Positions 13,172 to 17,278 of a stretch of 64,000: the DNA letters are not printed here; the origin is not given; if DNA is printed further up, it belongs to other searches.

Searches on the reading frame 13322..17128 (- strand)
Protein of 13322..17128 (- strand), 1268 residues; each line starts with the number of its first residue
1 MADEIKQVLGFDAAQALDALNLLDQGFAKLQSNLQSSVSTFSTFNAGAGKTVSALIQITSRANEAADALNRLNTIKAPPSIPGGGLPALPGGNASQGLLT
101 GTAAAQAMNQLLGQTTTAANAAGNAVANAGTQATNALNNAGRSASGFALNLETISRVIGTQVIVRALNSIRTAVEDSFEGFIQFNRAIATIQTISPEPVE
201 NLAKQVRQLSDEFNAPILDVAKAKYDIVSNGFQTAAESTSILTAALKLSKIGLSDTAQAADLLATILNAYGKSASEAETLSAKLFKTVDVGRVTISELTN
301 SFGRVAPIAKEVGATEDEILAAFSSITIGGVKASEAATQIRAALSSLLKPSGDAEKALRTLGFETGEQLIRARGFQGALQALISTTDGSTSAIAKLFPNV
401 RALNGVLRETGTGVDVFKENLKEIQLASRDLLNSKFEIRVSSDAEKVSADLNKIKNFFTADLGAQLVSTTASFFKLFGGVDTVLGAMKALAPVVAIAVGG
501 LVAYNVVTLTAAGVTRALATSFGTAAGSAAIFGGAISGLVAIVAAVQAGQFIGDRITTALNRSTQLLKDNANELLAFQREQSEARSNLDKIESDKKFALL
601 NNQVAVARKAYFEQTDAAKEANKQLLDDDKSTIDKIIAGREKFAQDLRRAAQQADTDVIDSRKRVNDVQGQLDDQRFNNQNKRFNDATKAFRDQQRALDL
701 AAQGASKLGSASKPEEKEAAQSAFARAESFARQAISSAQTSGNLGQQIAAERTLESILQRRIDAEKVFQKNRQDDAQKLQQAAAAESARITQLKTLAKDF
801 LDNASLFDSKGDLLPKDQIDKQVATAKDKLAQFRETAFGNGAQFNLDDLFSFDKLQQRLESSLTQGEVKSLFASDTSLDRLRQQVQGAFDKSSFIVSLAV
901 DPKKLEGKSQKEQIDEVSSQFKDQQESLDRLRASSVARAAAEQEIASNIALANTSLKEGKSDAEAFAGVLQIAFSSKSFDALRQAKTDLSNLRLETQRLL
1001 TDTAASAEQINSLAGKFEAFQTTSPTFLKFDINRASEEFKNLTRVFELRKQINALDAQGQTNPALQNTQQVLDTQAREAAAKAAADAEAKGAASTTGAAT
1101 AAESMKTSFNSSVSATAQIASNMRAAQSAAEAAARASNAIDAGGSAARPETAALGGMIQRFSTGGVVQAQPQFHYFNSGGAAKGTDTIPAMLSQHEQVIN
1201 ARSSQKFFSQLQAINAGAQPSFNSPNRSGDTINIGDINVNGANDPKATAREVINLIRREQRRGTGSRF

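Call 16: search_protein_families(library=phrogs, proteins=[window:13322-17128:-], max_evalue=0.01)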
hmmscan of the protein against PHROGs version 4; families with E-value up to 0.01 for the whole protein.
window:13322-17128:- (1268 aa): 14 families
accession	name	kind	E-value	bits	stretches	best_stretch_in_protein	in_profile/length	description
phrog_991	-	tail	1.3e-28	100.2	1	100-573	213-705/1966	tail length tape measure protein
phrog_1533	-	tail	5.7e-28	98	1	115-390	184-464/1688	tail length tape measure protein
phrog_28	-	tail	7.3e-27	95.4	1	35-549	154-668/1228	tail length tape measure protein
phrog_23013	-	tail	7.2e-26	91.2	1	124-520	80-472/1379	tail length tape measure protein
phrog_1272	-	tail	1.7e-22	80.1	1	113-546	192-669/1606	tail length tape measure protein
phrog_4704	-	tail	2.5e-20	73.7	1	102-519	148-566/625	tail length tape measure protein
phrog_36688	-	tail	8.1e-20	70.9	1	112-501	10-386/1600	tail length tape measure protein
phrog_9696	-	tail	1.8e-16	60.2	1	109-405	8-314/1415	tail length tape measure protein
phrog_5218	-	unknown function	2.6e-15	56.7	1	94-371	150-423/1599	-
phrog_167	-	tail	1.9e-13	50.1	1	23-557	136-683/1555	tail length tape measure protein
phrog_5493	-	tail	3.5e-12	46.5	1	254-382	145-273/1102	tail length tape measure protein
phrog_14441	-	tail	3.6e-12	47.5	1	182-340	79-239/241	tail length tape measure protein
phrog_58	-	tail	9.3e-10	38.5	1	224-547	357-643/1544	tail length tape measure protein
phrog_1293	-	tail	2.3e-09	36.6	1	31-390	70-407/1424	tail length tape measure protein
